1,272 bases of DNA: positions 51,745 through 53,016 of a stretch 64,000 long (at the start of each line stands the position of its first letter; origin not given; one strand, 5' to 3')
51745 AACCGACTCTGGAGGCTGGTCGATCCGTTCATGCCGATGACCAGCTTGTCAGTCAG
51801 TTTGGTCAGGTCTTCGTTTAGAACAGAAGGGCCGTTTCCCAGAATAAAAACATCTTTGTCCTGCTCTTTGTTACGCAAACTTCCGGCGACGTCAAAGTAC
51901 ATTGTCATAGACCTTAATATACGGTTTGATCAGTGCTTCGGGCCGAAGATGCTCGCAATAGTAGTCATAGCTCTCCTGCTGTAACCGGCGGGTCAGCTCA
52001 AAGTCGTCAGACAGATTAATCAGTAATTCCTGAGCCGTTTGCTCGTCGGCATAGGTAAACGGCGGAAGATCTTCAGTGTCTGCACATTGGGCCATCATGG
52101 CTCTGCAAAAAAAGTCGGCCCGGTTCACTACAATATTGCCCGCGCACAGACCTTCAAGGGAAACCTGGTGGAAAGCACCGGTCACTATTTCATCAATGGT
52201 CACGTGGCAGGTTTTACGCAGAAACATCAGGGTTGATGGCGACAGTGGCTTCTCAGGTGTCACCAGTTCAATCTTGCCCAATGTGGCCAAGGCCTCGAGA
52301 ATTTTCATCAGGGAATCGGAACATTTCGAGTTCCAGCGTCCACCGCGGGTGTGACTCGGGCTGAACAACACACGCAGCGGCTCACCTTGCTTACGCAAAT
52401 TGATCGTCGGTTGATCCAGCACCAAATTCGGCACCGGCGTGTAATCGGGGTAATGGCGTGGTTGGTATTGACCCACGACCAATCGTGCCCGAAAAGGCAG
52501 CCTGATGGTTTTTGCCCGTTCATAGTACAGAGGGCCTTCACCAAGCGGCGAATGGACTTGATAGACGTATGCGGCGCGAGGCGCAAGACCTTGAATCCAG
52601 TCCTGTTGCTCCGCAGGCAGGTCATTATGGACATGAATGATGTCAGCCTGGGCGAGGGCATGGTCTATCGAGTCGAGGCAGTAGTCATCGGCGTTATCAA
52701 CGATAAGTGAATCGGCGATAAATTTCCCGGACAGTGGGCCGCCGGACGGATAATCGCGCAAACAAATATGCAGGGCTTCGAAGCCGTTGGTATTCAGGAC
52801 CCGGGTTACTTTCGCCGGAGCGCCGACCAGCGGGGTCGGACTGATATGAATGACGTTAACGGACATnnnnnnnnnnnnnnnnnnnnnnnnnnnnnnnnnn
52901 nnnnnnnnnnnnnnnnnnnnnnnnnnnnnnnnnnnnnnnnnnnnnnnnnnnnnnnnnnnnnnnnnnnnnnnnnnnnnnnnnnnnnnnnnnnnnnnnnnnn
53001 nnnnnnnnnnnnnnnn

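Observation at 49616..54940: Five-gene, translationally coupled glycan-type operon ending in an orphan KpsM-type permease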

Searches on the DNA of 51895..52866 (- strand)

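Call 45: search_dna_similar(query=L032:8401-11800:+, collection=ecoli_genomes, mode=distant, max_rows=10)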
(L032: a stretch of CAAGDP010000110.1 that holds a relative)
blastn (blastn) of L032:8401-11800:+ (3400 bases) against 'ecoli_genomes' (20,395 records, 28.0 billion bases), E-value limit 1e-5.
No match.
